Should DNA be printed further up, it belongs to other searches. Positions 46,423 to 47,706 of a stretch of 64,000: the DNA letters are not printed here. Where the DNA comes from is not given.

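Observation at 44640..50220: AT-richer accessory segment between the rib operon and pyrB: membrane-LuxR regulator + zinc-ribbon AIM24-family protein + SLH-domain protein + two lipoproteins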

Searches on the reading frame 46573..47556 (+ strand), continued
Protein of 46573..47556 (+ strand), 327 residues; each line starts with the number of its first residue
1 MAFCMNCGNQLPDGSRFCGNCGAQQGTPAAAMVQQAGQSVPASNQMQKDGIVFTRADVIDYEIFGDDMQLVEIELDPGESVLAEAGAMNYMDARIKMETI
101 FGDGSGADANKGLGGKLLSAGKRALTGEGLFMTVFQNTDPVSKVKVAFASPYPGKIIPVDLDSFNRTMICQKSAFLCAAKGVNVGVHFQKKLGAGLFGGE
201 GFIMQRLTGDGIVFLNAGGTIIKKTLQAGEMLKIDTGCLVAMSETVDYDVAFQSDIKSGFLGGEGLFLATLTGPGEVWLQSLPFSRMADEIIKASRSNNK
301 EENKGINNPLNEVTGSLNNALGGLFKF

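Call 51: search_protein_families(library=pfam, proteins=[L087:7273-7560:+, L087:7575-7967:+, L087:9011-9676:+, L087:9709-9894:+, L087:10667-11614:+, L087:11635-12180:+, L087:12254-13588:+, L087:13605-14123:+, L087:14163-14585:+, L087:14601-15662:+], max_evalue=1)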
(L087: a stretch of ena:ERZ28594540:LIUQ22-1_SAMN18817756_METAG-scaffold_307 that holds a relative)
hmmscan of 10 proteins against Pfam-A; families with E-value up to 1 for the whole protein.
L087:7273-7560:+ (95 aa): 5 families
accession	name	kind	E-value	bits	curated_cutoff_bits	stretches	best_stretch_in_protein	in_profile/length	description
PF00196.25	GerE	-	4.3e-13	49.1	23.5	1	34-86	2-54/57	Bacterial regulatory proteins, luxR family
PF03623.18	Focal_AT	-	0.00065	20.1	23.3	1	7-95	33-124/133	Focal adhesion targeting region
PF04967.18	HTH_10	-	0.052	13.8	23.1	1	50-77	24-51/53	HTH DNA binding domain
PF25654.1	MCP1_SIFV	-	0.074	13.2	27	1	42-85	27-67/204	Major capsid protein 1, Sulfolobus islandicus filamentous virus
PF17176.10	tRNA_bind_3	-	0.17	12.6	27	1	70-89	86-105/119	tRNA-binding domain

L087:7575-7967:+ (130 aa): 7 families
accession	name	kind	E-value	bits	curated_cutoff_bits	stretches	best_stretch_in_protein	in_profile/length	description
PF13240.11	Zn_Ribbon_1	-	2.5e-09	37.1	25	1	108-130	1-23/23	zinc-ribbon domain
PF12773.13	DZR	-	0.0004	20.9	27.3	1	109-130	1-22/45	Double zinc ribbon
PF13248.11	Zn_ribbon_3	-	0.03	14.3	27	1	109-130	5-26/26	zinc-ribbon domain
PF18912.6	DZR_2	-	0.036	14.3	27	1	103-130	18-46/56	Double zinc ribbon domain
PF16273.10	NuDC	-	0.16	13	30.2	1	76-100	17-41/66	Nuclear distribution C domain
PF17032.10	Zn_ribbon_15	-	0.17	13.2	28.9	1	104-127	50-73/73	zinc-ribbon family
PF14803.11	Zn_ribbon_Nudix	-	0.46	10.9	25.6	0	121-130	1-10/34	Nudix N-terminal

L087:9011-9676:+ (221 aa): 20 families
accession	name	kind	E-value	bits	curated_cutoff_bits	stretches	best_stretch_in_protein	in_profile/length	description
PF13240.11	Zn_Ribbon_1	-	3.2e-26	90.7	25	4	168-188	2-22/23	zinc-ribbon domain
PF12773.13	DZR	-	1e-24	86.8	27.3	3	168-217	1-45/45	Double zinc ribbon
PF13248.11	Zn_ribbon_3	-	2.5e-14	52.6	27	4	101-123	2-24/26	zinc-ribbon domain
PF17032.10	Zn_ribbon_15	-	1.5e-12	48.6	28.9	3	99-122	50-73/73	zinc-ribbon family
PF24460.1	DUF7575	-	7.9e-11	41.6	28.5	3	164-188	2-26/28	Domain of unknown function (DUF7575)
PF18912.6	DZR_2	-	1.1e-10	41.6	27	4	136-185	10-55/56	Double zinc ribbon domain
PF24463.1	DUF7577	-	7.1e-09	35.6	28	3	133-157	2-26/27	Domain of unknown function (DUF7577)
PF14803.11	Zn_ribbon_Nudix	-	0.0024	18.2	25.6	0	211-221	1-11/34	Nudix N-terminal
PF09849.14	DUF2076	-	0.0051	17.3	38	1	2-85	89-158/265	Uncharacterized protein conserved in bacteria (DUF2076)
PF10571.15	UPF0547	-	0.0082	16.7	29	2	167-186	2-21/26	Uncharacterised protein family UPF0547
PF14446.12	Prok-RING_1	-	0.078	13.4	29.1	1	167-188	6-29/54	Prokaryotic RING finger family 1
PF22400.1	DUF6980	-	0.09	13.4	27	1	109-128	46-65/99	Domain of unknown function (DUF6980)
PF22289.1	DmmA-like_C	-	0.1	13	27.4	1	117-142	3-27/44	Dimethylamine monooxygenase subunit DmmA-like, C-terminal domain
PF11682.14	Zn_ribbon_11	-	0.1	12.7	24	1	198-218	7-26/37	Probable zinc-ribbon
PF01155.25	HypA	-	0.13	12.7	28.9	1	96-124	65-95/112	Hydrogenase/urease nickel incorporation, metallochaperone, hypA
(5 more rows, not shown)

L087:9709-9894:+ (61 aa): 1 family
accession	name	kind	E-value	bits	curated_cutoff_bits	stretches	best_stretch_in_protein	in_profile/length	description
PF08980.16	DUF1883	-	0.2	12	26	1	8-42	53-87/89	Domain of unknown function (DUF1883)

L087:10667-11614:+ (315 aa): 2 families
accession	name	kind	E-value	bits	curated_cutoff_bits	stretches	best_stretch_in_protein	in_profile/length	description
PF24381.1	DUF7537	-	0.084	12.8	31.7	1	9-64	5-61/258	Family of unknown function (DUF7537)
PF08277.18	PAN_3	-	0.14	12.4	21.1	0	113-141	17-44/71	PAN-like domain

L087:11635-12180:+ (181 aa): 3 families
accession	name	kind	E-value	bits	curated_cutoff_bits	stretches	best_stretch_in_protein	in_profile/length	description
PF21827.1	New_glue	-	0.065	13.4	31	1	1-40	1-39/94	New glue protein family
PF23379.1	DUF7096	-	0.084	13.1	27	1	1-47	1-44/208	Domain of unknown function (DUF7096)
PF14851.11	FAM176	-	0.3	11.3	31.5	1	5-60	32-86/152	FAM176 family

L087:12254-13588:+ (444 aa): 6 families
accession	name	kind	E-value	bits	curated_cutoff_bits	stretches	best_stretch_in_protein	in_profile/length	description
PF12773.13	DZR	-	0.00033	21.2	27.3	1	383-440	14-45/45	Double zinc ribbon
PF13248.11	Zn_ribbon_3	-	0.0055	16.6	27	1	419-441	2-24/26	zinc-ribbon domain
PF13240.11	Zn_Ribbon_1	-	0.019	15.2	25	1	421-443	1-23/23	zinc-ribbon domain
PF08271.17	Zn_Ribbon_TF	-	0.1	12.6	29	1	421-443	2-29/43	TFIIB zinc-binding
PF05568.16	ASFV_J13L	-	0.36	11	23.6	1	397-422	34-59/189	African swine fever virus J13L protein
PF17032.10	Zn_ribbon_15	-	0.73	11.1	28.9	0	417-440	50-73/73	zinc-ribbon family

L087:13605-14123:+ (172 aa): 3 families
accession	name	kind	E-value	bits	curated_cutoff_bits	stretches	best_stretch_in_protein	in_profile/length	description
PF23379.1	DUF7096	-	0.081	13.2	27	1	1-65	1-63/208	Domain of unknown function (DUF7096)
PF20234.3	DUF6591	-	0.23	11.6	27.1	1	77-141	5-69/228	Family of unknown function (DUF6591)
PF01746.26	tRNA_m1G_MT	-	0.28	11.3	27.3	1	94-141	109-155/195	tRNA (Guanine-1)-methyltransferase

L087:14163-14585:+ (140 aa): 0 families

L087:14601-15662:+ (353 aa): 21 families
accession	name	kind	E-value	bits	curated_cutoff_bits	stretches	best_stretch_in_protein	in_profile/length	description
PF13240.11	Zn_Ribbon_1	-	5.7e-07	29.6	25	1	4-26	1-23/23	zinc-ribbon domain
PF12773.13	DZR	-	0.00024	21.6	27.3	1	5-27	1-23/45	Double zinc ribbon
PF05478.16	Prominin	-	0.00027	19.6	34.3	1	88-148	90-157/799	Prominin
PF14149.11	YhfH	-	0.00097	19.4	27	1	2-15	13-26/37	YhfH-like protein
PF22571.1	LiaI-LiaF-TM_PspC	-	0.0043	17.3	27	1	88-148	76-136/142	PspC transmembrane region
PF14803.11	Zn_ribbon_Nudix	-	0.0055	17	25.6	1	17-28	1-12/34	Nudix N-terminal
PF00375.23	SDF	-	0.0082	15.7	27.9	1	90-160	28-97/387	Sodium:dicarboxylate symporter family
PF13248.11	Zn_ribbon_3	-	0.01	15.7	27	1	5-24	5-24/26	zinc-ribbon domain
PF13858.11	DUF4199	-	0.014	16.2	32.3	1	91-155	28-90/165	Protein of unknown function (DUF4199)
PF13687.11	DUF4153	-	0.018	14.6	27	1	93-176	127-220/373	Domain of unknown function (DUF4153)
PF06195.18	DUF996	-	0.021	15.5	31.3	1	98-169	40-109/138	Protein of unknown function (DUF996)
PF18912.6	DZR_2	-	0.023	15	27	1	4-31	9-36/56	Double zinc ribbon domain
PF17032.10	Zn_ribbon_15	-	0.034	15.4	28.9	1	3-23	53-73/73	zinc-ribbon family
PF20394.4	DUF6688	-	0.04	14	26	1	76-113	66-102/248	DUF6688 N-terminal domain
PF06687.17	SUR7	-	0.051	13.7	29.6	1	85-169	100-178/201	SUR7/PalI family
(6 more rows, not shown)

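Call 52: search_protein_families(library=pfam, proteins=[L087:15697-16146:+, L090:5680-6555:+, L090:7366-7935:+, L086:7326-7697:+, L086:7694-7960:+, L086:4010-5686:-, L086:9689-11308:+], max_evalue=1)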
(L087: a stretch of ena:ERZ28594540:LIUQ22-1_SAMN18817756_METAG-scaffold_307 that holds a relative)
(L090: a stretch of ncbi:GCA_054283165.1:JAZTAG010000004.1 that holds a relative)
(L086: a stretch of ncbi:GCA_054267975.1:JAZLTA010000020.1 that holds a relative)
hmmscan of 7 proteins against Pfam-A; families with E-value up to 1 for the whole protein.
L087:15697-16146:+ (149 aa): 15 families
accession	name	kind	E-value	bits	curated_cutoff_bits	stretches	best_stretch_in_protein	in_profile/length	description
PF13240.11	Zn_Ribbon_1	-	5e-07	29.8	25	1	3-24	1-22/23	zinc-ribbon domain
PF09685.15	DUF4870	-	0.00027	21.4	25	1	47-142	18-103/107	Domain of unknown function (DUF4870)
PF12773.13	DZR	-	0.0013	19.3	27.3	1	4-22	15-31/45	Double zinc ribbon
PF04893.22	Yip1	-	0.0045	17.3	28.6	1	45-137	59-153/173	Yip1 domain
PF16166.10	TIC20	-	0.0052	17.1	28.6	1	44-142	84-177/181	Chloroplast import apparatus Tic20-like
PF13248.11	Zn_ribbon_3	-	0.009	15.9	27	1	4-23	5-24/26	zinc-ribbon domain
PF09843.14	DUF2070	-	0.02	13.7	30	1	46-131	38-125/561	Predicted membrane protein (DUF2070)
PF07062.17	Clc-like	-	0.024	14.6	24.9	1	68-137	96-166/212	Clc-like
PF09297.16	Zn_ribbon_NUD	-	0.031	14.4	24.8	1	16-25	4-13/32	NADH pyrophosphatase zinc ribbon domain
PF17032.10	Zn_ribbon_15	-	0.038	15.2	28.9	1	3-22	54-73/73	zinc-ribbon family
PF24460.1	DUF7575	-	0.059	13.2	28.5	1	4-24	6-26/28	Domain of unknown function (DUF7575)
PF11682.14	Zn_ribbon_11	-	0.092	12.8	24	1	3-22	7-25/37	Probable zinc-ribbon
PF12172.15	zf-ChsH2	-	0.13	12.5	23.2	1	4-24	14-34/37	ChsH2, rubredoxin-like zinc ribbon domain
PF14803.11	Zn_ribbon_Nudix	-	0.14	12.5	25.6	0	16-31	1-16/34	Nudix N-terminal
PF24463.1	DUF7577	-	0.87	9.7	28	1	4-23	5-24/27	Domain of unknown function (DUF7577)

L090:5680-6555:+ (291 aa): 23 families
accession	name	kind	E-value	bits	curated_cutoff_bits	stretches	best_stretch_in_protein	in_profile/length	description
PF12773.13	DZR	-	5.6e-14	52.5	27.3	3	94-144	1-45/45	Double zinc ribbon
PF13240.11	Zn_Ribbon_1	-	7.1e-10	38.8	25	4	126-147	2-23/23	zinc-ribbon domain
PF24460.1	DUF7575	-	7.8e-07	28.8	28.5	2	92-116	4-28/28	Domain of unknown function (DUF7575)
PF17032.10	Zn_ribbon_15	-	3.6e-05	24.9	28.9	2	89-112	50-73/73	zinc-ribbon family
PF18912.6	DZR_2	-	8e-05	22.8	27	2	114-148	16-47/56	Double zinc ribbon domain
PF06827.20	zf-FPG_IleRS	-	0.00055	20.2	21.3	1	106-131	2-29/30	Zinc finger found in FPG and IleRS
PF13248.11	Zn_ribbon_3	-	0.001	18.9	27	2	93-115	4-26/26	zinc-ribbon domain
PF10571.15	UPF0547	-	0.0033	18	29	1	126-144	3-21/26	Uncharacterised protein family UPF0547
PF07191.17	Zn_ribbon_6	-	0.0036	17.7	25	1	108-148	3-40/67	Double zinc ribbon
PF22400.1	DUF6980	-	0.012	16.2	27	0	83-118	31-65/99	Domain of unknown function (DUF6980)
PF24463.1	DUF7577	-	0.015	15.3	28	2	93-116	4-27/27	Domain of unknown function (DUF7577)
PF08792.16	A2L_zn_ribbon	-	0.033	14.3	22.9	1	90-116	2-32/33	A2L zinc ribbon domain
PF14803.11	Zn_ribbon_Nudix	-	0.042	14.2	25.6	0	138-152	1-15/34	Nudix N-terminal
PF22601.2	RIM2a_ZnF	-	0.048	14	27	0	91-132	7-52/52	RIM2-alpha zinc finger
PF18551.6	TackOD1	-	0.058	13.4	32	1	79-134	60-118/188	Thaumarchaeal output domain 1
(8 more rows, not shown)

L090:7366-7935:+ (189 aa): 18 families
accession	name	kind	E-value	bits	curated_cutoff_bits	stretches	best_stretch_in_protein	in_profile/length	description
PF13240.11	Zn_Ribbon_1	-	1.4e-05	25.2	25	1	4-25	1-22/23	zinc-ribbon domain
PF12773.13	DZR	-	0.00095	19.7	27.3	1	4-23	26-45/45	Double zinc ribbon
PF18912.6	DZR_2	-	0.013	15.7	27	1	3-29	22-49/56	Double zinc ribbon domain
PF03994.20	DUF350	-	0.034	14.6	26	1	75-129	47-97/133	Domain of Unknown Function (DUF350)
PF24460.1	DUF7575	-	0.04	13.7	28.5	1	5-27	6-28/28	Domain of unknown function (DUF7575)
PF14149.11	YhfH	-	0.046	14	27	0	5-16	16-27/37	YhfH-like protein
PF07666.16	MpPF26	-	0.052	14.1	37.2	1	90-124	33-70/75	M penetrans paralogue family 26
PF24357.1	TMD0_ABC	-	0.058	14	27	1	86-136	73-123/159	ABC transporter TMD0 domain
PF11992.13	TgpA_N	-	0.083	12.3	30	1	75-124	126-180/333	TgpA N-terminal domain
PF20563.3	DUF6773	-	0.11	12.7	27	1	77-140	88-155/163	Family of unknown function (DUF6773)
PF06687.17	SUR7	-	0.12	12.5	29.6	1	12-124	61-126/201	SUR7/PalI family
PF18936.5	DUF5684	-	0.14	13.2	27.4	1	74-130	23-81/81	Family of unknown function (DUF5684)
PF17032.10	Zn_ribbon_15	-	0.15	13.3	28.9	1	3-23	53-73/73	zinc-ribbon family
PF06570.16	DUF1129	-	0.16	12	29.1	1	76-142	116-181/207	Protein of unknown function (DUF1129)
PF01529.25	DHHC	-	0.19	12.2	28.7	0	71-140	50-121/133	DHHC palmitoyltransferase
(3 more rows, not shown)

L086:7326-7697:+ (123 aa): 11 families
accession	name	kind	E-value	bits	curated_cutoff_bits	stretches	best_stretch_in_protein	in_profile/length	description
PF13240.11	Zn_Ribbon_1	-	3.3e-05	24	25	1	94-116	1-23/23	zinc-ribbon domain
PF12773.13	DZR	-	0.0005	20.6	27.3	2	95-117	1-23/45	Double zinc ribbon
PF13248.11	Zn_ribbon_3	-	0.00064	19.6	27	1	94-115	4-25/26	zinc-ribbon domain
PF18912.6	DZR_2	-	0.0013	18.9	27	1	92-116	7-31/56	Double zinc ribbon domain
PF14803.11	Zn_ribbon_Nudix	-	0.013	15.8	25.6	0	93-102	1-10/34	Nudix N-terminal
PF00130.28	C1_1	-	0.037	14.3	26.5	1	90-113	9-35/53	Phorbol esters/diacylglycerol binding domain (C1 domain)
PF11682.14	Zn_ribbon_11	-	0.057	13.5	24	1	94-115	7-27/37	Probable zinc-ribbon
PF14445.12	Prok-RING_2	-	0.058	14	22.4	1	61-86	23-48/56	Prokaryotic RING finger family 2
PF22289.1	DmmA-like_C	-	0.18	12.2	27.4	1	94-116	3-28/44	Dimethylamine monooxygenase subunit DmmA-like, C-terminal domain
PF02892.21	zf-BED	-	0.57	10.7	20.6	0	92-104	16-28/44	BED zinc finger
PF17032.10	Zn_ribbon_15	-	0.72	11.1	28.9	0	56-113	33-73/73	zinc-ribbon family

L086:7694-7960:+ (88 aa): 26 families (the best 25 are shown)
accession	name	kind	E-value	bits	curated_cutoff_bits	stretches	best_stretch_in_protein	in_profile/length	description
PF12773.13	DZR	-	5.3e-10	39.7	27.3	1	30-85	1-45/45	Double zinc ribbon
PF13248.11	Zn_ribbon_3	-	4.5e-09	35.9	27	2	64-88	2-26/26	zinc-ribbon domain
PF13240.11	Zn_Ribbon_1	-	3.5e-08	33.4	25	2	30-51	2-23/23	zinc-ribbon domain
PF17032.10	Zn_ribbon_15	-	1.2e-07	32.8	28.9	2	62-85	50-73/73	zinc-ribbon family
PF18912.6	DZR_2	-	0.00019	21.6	27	2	29-51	9-31/56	Double zinc ribbon domain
PF22400.1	DUF6980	-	0.00058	20.5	27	1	28-55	39-66/99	Domain of unknown function (DUF6980)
PF14803.11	Zn_ribbon_Nudix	-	0.00086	19.6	25.6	1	43-73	2-31/34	Nudix N-terminal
PF24463.1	DUF7577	-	0.0016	18.5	28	1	28-52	3-27/27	Domain of unknown function (DUF7577)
PF24460.1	DUF7575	-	0.0051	16.6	28.5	2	28-52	4-28/28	Domain of unknown function (DUF7575)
PF17120.11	zf-RING_16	-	0.0078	16.3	27.4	2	26-49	3-26/57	RING/Ubox like zinc-binding domain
PF08772.16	Zn_ribbon_NOB1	-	0.011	16.3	24.9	2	65-87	9-32/72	Nin one binding (NOB1) Zn-ribbon like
PF06827.20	zf-FPG_IleRS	-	0.011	16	21.3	0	29-41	3-15/30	Zinc finger found in FPG and IleRS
PF14446.12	Prok-RING_1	-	0.028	14.8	29.1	1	64-86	4-28/54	Prokaryotic RING finger family 1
PF03854.20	zf-P11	-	0.035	14.2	25.6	1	63-85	20-42/50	P-11 zinc finger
PF21349.2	RUBY_RBDX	-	0.067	13.1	26.5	1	67-87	3-25/30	Rubrerythrin, rubredoxin-like domain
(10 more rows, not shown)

L086:4010-5686:- (558 aa): 3 families
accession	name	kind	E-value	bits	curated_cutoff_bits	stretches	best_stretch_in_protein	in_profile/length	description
PF00196.25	GerE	-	1.2e-13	50.9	23.5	1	490-546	1-57/57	Bacterial regulatory proteins, luxR family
PF08281.18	Sigma70_r4_2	-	0.007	16.4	25.7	1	483-526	2-46/54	Sigma-70, region 4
PF13518.12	HTH_28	-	0.069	13.7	25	1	501-526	7-31/52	Helix-turn-helix domain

L086:9689-11308:+ (539 aa): 1 family
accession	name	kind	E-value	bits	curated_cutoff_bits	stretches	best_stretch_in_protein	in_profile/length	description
PF00395.25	SLH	-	7.2e-14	51.9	20.8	2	472-511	1-39/44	S-layer homology domain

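Call 73: find_encoding_contigs(protein=P0218, flank=8000, max_places=3)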
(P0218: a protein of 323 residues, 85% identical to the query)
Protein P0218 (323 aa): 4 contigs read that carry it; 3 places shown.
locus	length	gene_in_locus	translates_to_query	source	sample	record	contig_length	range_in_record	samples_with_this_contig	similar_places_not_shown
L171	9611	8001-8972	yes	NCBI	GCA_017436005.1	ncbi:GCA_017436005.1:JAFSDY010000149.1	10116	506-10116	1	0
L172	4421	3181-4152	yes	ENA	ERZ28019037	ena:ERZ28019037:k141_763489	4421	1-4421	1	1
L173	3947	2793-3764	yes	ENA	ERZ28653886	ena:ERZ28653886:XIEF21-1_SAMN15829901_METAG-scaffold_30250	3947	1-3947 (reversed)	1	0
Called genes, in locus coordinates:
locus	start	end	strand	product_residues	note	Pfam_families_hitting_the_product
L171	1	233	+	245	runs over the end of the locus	PF18318:Gln-synt_C-ter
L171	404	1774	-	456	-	-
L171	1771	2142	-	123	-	PF00392:GntR, PF14502:HTH_41 (faint)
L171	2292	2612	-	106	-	PF00085:Thioredoxin, PF04756:OST3_OST6 (weak), PF07449:HyaE (weak), PF13098:Thioredoxin_2, PF05768:Glrx-like (weak)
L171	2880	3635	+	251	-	PF03372:Exo_endo_phos, PF14529:Exo_endo_phos_2 (faint)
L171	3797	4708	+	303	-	PF01368:DHH, PF02833:DHHA2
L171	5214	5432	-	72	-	PF00196:GerE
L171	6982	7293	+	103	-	PF00196:GerE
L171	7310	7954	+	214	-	-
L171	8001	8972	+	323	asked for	PF13240:Zn_Ribbon_1, PF01987:AIM24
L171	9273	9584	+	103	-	PF00829:Ribosomal_L21p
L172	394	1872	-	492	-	PF00196:GerE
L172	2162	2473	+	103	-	PF00196:GerE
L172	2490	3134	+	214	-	-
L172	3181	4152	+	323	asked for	PF13240:Zn_Ribbon_1, PF01987:AIM24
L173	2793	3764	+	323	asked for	PF13240:Zn_Ribbon_1, PF01987:AIM24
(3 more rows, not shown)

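Call 74: find_encoding_contigs(protein=P0149, flank=8000, max_places=3)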
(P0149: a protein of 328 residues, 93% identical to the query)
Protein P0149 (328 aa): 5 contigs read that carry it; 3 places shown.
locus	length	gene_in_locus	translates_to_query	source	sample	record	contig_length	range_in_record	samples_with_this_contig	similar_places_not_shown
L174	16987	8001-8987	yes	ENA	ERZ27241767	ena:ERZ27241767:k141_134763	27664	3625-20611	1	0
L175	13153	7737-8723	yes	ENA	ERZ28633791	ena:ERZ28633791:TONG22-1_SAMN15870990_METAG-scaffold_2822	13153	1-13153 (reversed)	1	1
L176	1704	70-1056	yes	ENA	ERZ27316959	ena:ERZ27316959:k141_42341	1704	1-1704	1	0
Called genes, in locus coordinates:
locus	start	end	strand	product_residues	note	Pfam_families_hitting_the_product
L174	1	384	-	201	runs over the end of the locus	PF02796:HTH_7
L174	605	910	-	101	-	PF04545:Sigma70_r4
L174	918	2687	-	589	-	PF00239:Resolvase, PF07508:Recombinase, PF13408:Zn_ribbon_recom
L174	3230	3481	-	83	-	PF12844:HTH_19 (weak)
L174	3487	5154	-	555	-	PF00196:GerE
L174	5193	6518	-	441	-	PF01547:SBP_bac_1, PF13416:SBP_bac_8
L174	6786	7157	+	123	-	PF13240:Zn_Ribbon_1 (weak)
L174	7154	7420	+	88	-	PF17032:Zn_ribbon_15 (faint), PF18912:DZR_2 (faint), PF13248:Zn_ribbon_3 (faint), PF12773:DZR, PF13240:Zn_Ribbon_1 (weak)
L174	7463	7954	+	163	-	PF12773:DZR, PF13240:Zn_Ribbon_1 (weak)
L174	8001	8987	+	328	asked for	PF13240:Zn_Ribbon_1, PF01987:AIM24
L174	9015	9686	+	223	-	-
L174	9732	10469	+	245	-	-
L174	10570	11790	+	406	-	-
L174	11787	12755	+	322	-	-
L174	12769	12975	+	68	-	-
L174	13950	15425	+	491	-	PF02899:Phage_int_SAM_1, PF12834:Phage_int_SAM_2 (weak), PF13495:Phage_int_SAM_4 (weak), PF00589:Phage_integrase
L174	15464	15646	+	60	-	-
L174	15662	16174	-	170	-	PF01381:HTH_3, PF12844:HTH_19, PF13443:HTH_26 (faint), PF13560:HTH_31 (weak)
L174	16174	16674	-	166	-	PF04542:Sigma70_r2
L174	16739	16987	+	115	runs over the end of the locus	PF01371:Trp_repressor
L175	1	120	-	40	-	?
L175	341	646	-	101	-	PF04545:Sigma70_r4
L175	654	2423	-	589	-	PF00239:Resolvase, PF07508:Recombinase, PF13408:Zn_ribbon_recom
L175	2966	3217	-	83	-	PF12844:HTH_19 (weak)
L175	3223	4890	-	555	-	PF00196:GerE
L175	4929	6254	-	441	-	PF01547:SBP_bac_1, PF13416:SBP_bac_8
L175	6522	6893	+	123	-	PF13240:Zn_Ribbon_1 (weak)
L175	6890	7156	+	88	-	PF17032:Zn_ribbon_15 (faint), PF18912:DZR_2 (faint), PF13248:Zn_ribbon_3 (faint), PF12773:DZR, PF13240:Zn_Ribbon_1 (weak)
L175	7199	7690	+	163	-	PF12773:DZR, PF13240:Zn_Ribbon_1 (weak)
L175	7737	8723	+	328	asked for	PF13240:Zn_Ribbon_1, PF01987:AIM24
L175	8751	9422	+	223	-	-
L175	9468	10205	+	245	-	-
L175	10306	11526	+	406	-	-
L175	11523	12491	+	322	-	-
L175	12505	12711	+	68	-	-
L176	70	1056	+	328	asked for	PF13240:Zn_Ribbon_1, PF01987:AIM24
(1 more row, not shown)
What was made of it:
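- A related cassette is flanked by a serine recombinase and a tyrosine integrase in L174/L175 (call 74).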

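Call 79: search_protein_families(library=padloc, proteins=[window:46573-47556:+], max_evalue=0.01)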
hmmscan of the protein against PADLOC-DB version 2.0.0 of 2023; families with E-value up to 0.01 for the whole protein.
window:46573-47556:+ (327 aa): 0 families

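Call 80: search_protein_families(library=phrogs, proteins=[window:46573-47556:+], max_evalue=0.01)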
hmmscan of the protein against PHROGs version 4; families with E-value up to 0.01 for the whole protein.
window:46573-47556:+ (327 aa): 2 families
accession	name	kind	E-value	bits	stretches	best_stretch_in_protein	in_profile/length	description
phrog_2546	-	unknown function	0.00024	22.4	1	3-35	2-34/180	-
phrog_16989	-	moron, auxiliary metabolic gene and host takeover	0.0046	18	1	2-40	7-45/122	membrane protein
